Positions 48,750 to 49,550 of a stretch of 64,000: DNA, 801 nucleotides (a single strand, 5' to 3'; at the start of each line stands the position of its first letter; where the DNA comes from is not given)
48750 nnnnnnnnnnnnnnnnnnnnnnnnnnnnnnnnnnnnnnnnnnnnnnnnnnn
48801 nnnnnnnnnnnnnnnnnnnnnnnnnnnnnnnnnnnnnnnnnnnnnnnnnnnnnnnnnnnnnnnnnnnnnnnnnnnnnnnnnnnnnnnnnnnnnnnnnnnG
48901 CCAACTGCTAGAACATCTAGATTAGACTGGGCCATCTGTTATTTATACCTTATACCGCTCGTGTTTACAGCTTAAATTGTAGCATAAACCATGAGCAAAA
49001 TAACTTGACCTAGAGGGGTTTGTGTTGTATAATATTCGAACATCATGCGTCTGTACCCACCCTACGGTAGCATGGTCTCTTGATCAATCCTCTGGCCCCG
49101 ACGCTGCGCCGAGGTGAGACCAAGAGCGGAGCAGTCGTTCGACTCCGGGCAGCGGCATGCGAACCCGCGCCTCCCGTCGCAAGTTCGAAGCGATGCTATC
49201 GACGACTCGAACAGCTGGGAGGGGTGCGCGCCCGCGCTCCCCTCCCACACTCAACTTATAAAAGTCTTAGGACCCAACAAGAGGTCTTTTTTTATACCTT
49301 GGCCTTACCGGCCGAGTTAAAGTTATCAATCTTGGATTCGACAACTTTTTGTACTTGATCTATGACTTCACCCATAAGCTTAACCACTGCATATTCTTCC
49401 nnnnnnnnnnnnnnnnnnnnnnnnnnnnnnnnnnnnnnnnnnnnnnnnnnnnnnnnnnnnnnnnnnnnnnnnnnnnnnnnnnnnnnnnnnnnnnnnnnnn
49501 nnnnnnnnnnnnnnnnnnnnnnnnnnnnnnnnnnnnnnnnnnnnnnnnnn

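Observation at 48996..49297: Unassigned GC-rich structured small RNA with its own consensus promoter and terminator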

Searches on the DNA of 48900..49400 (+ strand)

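Call 4: search_rna_families(source=window, start=48900, end=49400, threshold=evalue, max_evalue=10, show_alignments=5)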
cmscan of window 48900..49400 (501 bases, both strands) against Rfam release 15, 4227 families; matches with E-value up to 10: 4.
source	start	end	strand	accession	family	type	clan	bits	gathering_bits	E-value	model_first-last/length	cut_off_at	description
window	49214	49249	-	RF00647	MIR164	Gene; miRNA;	-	18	64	0.61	1-68/68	no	MIR164 microRNA precursor family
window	49088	49289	-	RF00261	IRES_L-myc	Cis-reg; IRES;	-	15.3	60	0.99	1-221/221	no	L-myc internal ribosome entry site (IRES)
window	49214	49250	+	RF03778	mir-483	Gene; miRNA;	-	14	60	9.8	1-75/75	no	mir-483 microRNA precursor family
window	49184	49247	-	RF02603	BASRCII26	Gene; sRNA;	-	12.3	218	1.3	1-190/190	no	Brucella sRNA CII26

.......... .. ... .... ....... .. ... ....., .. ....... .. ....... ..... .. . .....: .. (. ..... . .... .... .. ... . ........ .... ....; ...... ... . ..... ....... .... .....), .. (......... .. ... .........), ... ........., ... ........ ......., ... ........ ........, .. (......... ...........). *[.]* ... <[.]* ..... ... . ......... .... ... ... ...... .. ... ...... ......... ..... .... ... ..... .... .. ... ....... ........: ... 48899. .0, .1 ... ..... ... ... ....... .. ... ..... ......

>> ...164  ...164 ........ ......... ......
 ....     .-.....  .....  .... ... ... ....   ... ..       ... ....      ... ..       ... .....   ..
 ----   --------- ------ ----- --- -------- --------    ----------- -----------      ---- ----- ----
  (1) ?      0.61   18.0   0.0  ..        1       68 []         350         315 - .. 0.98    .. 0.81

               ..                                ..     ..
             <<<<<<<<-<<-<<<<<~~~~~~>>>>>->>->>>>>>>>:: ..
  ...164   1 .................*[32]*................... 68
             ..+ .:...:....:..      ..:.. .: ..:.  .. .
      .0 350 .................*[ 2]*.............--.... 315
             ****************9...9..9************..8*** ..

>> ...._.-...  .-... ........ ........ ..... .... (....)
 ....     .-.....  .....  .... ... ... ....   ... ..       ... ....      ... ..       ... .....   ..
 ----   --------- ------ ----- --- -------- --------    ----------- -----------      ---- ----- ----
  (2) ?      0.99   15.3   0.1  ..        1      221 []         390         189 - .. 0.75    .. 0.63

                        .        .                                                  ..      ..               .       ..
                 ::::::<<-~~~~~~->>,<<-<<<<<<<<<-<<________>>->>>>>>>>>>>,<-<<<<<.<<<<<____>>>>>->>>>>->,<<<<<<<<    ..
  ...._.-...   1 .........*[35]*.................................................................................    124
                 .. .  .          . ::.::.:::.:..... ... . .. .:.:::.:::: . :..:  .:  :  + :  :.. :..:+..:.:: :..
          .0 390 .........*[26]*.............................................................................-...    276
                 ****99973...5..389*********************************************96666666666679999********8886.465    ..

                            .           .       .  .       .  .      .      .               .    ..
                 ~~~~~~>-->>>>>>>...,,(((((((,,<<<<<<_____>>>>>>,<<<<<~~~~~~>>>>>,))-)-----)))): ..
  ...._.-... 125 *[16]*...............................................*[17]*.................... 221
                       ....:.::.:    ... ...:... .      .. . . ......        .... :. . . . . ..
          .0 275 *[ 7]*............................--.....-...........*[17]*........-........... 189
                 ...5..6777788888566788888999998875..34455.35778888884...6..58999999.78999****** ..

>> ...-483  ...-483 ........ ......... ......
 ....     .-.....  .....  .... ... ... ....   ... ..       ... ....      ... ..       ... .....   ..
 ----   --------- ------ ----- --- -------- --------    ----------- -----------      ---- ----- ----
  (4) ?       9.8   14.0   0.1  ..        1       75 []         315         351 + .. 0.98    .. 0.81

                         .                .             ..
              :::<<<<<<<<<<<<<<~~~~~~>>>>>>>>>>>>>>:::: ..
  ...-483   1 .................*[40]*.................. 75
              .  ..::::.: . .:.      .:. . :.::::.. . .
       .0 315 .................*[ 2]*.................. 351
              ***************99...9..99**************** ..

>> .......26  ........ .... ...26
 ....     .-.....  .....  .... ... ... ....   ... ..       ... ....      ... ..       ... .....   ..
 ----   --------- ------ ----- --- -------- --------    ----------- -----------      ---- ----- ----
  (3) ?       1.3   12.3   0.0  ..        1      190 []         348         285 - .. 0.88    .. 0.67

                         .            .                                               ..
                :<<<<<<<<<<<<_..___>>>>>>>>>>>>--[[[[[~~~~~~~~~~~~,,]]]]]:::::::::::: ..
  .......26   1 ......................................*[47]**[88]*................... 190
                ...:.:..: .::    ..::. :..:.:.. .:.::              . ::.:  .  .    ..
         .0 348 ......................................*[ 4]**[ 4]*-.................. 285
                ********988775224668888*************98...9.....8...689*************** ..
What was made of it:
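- On RNase P RNA: There is no hit at E<=10 (call 4).
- On Riboswitch or other cis-regulatory leader: No riboswitch family matches (call 4).
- Closest known: C-rich-loop regulatory sRNAs. Different: There is no Rfam match (call 4).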

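Call 21: search_dna_similar(query=window:49030-49300:+, collection=plasmids, mode=distant, max_evalue=0.01)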
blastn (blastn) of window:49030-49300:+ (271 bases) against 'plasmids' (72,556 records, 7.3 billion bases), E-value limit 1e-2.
No match.

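Call 22: search_dna_similar(query=window:49030-49300:+, collection=phages, mode=distant, max_evalue=0.01)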
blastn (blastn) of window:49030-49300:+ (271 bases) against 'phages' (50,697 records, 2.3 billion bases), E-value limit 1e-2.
No match.

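Call 53: build_rna_model(alignment_id=A2, structure=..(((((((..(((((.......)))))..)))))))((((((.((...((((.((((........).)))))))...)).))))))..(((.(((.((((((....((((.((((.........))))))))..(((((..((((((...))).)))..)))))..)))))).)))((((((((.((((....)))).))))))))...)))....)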
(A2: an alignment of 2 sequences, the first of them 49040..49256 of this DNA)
Model R1 built from alignment A2 (2 sequences, 217 columns); structure: as given.
model positions 217; base pairs 71; branch points 4; effective number of sequences 0.59; information 0.591 bits per position. Calibrated on 0.2 Mb of random sequence (short: E-values are rough).
structure used (alignment columns):
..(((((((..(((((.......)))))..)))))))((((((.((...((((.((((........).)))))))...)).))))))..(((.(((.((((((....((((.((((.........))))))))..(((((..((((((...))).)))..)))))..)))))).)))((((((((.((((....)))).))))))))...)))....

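Call 55: search_with_rna_model(model_id=R1, sources=[window, L002, L003, L004, L005, L006, L007, L008, L009, L010, L011, L012, L013, L014, L015, L016, L017, L018, L019, L020, L021, L022, L023, L024, L025, L026, L027, L028, L029, L030, L031, L032, L033, L034, L035, L036, L037, L038, L039, L040, L041, L042, L043, L044, L045, L046, L047, L048, L049, L050, L051, L052, L053, L054, L055, L056, L057, L058, L059, L060, L061, L062, L063, L064, L065, L066, L067, L068, L069, L070, L071, L072, L073, L074, L075, L076, L077, L078, L079, L080, L081, L082, L083, L084, L085, L086, L087, L088, L089], max_evalue=10)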
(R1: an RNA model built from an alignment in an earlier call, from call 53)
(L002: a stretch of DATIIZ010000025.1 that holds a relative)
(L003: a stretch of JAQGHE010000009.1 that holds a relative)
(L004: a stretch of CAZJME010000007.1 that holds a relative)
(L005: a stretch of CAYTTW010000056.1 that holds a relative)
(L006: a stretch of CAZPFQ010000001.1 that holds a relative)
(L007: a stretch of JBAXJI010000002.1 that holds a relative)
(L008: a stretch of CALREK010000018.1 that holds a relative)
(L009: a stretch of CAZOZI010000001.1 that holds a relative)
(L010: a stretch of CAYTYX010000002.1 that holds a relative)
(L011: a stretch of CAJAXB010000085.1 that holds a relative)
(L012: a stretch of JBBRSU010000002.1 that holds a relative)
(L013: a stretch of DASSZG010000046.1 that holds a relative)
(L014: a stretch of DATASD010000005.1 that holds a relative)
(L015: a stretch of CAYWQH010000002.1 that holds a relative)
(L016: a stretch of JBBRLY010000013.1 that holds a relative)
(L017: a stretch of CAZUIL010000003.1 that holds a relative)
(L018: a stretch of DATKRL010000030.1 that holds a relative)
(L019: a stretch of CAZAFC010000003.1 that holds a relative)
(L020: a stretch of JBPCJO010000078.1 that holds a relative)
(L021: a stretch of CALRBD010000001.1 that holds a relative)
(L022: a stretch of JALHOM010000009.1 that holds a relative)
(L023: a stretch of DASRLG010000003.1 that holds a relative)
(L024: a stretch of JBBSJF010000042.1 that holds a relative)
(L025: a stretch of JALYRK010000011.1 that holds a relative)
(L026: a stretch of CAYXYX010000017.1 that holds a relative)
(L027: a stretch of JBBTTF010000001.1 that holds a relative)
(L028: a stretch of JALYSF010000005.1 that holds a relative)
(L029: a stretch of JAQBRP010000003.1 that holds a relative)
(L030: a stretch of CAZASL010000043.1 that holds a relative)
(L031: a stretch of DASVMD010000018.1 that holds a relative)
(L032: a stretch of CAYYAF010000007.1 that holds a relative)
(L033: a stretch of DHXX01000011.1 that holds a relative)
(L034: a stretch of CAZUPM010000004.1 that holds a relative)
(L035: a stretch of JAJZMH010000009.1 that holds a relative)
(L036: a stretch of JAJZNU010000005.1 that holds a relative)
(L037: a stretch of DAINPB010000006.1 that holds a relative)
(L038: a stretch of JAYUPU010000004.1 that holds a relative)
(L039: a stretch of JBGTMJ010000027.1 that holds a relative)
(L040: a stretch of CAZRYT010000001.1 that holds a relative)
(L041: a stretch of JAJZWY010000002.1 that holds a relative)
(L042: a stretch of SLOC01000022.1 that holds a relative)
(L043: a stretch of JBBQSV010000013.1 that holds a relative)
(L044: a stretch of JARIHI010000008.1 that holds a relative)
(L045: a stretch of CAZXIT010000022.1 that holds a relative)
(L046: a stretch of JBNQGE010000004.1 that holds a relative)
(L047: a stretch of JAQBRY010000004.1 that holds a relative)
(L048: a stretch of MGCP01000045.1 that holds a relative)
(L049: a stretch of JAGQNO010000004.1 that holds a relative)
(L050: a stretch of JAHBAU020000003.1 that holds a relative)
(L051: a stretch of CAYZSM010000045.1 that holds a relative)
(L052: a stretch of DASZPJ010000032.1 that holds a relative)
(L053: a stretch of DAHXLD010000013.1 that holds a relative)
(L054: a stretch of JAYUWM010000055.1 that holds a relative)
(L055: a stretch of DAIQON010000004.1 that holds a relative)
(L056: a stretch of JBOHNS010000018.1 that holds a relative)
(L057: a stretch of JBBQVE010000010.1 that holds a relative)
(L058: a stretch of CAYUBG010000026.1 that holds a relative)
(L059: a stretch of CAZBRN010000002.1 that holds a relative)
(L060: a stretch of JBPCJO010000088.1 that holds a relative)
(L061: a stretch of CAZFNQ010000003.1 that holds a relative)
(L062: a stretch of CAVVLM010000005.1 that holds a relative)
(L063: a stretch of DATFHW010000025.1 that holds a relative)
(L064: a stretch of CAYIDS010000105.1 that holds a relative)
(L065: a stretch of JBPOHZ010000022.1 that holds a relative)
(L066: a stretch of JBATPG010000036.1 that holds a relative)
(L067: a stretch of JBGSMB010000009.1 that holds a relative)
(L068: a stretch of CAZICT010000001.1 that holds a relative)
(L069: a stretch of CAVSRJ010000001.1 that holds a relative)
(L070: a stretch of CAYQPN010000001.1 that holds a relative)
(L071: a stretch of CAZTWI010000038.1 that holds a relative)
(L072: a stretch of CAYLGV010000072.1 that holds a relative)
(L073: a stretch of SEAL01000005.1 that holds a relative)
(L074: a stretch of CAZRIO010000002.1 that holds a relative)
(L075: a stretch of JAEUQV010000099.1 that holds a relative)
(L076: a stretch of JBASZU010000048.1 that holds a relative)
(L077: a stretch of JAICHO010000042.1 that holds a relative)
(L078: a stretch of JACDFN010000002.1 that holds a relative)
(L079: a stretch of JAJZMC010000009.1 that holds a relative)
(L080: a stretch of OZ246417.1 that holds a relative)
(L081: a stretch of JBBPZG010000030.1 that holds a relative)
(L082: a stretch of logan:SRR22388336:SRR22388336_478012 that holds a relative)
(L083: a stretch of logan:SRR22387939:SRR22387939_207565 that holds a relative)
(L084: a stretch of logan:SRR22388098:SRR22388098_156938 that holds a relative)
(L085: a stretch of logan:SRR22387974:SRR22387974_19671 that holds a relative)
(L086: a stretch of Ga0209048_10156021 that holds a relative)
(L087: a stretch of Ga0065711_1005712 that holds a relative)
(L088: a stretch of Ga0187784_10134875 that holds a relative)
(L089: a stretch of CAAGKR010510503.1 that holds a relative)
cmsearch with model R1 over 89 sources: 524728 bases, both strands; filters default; matches with E-value up to 10: 4.
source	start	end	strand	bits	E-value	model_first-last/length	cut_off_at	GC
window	49040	49256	+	273.6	8.2e-77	1-217/217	no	0.64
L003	660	686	-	9.8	1.3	179-206/217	no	0.85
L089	1272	1345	-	8.6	2.9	100-171/217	no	0.73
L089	295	340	+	8.5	3.1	40-85/217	no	0.67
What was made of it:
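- Tried and rejected: Covariance model: a single-sequence model over 525 kb found only itself (calls 53, 55).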

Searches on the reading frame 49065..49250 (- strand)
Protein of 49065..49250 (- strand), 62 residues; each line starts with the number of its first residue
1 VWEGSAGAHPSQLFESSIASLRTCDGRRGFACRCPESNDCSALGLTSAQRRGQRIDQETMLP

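Call 36: search_dna_similar(query=window:49065-49250:-, collection=phages, mode=protein, max_evalue=1)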
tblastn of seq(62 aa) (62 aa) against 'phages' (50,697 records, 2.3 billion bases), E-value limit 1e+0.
No match.

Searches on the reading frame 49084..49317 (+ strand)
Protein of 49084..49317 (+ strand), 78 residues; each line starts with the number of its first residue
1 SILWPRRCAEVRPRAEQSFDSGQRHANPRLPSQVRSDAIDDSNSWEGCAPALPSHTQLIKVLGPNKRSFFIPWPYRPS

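Call 35: search_dna_similar(query=window:49084-49287:+, collection=phages, mode=protein, max_evalue=1)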
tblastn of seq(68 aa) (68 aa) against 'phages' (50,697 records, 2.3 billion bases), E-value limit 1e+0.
No match.
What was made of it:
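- Tried and rejected: tblastn of two frames against phages found nothing (calls 35, 36).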

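Call 72: search_protein_representatives(protein=window:49084-49317:+)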
Query: 78 residues. Proteins with E-value up to 0.001 (for the whole library): 1; up to 1e-10: 0; up to 1e-30: 0. The best 1 are listed.
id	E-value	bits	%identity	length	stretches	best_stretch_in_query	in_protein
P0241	4.5e-04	36.8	30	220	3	4-56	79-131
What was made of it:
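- Tried and rejected: An exhaustive HMMER search of frame +0 gave one marginal hit (call 72).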

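Call 75: find_encoding_contigs(protein=P0241, flank=3000, max_places=3)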
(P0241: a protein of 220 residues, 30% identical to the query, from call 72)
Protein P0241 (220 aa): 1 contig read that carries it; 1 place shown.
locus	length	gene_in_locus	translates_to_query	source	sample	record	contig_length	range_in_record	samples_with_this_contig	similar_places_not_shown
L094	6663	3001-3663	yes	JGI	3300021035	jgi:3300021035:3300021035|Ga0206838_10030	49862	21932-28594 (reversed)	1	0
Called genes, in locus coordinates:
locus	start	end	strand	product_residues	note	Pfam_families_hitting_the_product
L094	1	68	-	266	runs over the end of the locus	-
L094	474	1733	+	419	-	PF00226:DnaJ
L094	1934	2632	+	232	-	-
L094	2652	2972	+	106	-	PF00581:Rhodanese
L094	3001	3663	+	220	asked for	-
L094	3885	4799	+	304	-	PF14518:Haem_oxygenas_2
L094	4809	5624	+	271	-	PF13649:Methyltransf_25 (weak)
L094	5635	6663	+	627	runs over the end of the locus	PF18130:ATPgrasp_N, PF01071:GARS_A (weak), PF02655:ATP-grasp_3, PF13535:ATP-grasp_4, PF00561:Abhydrolase_1 (faint), PF06821:Ser_hydrolase, PF12697:Abhydrolase_6 (weak)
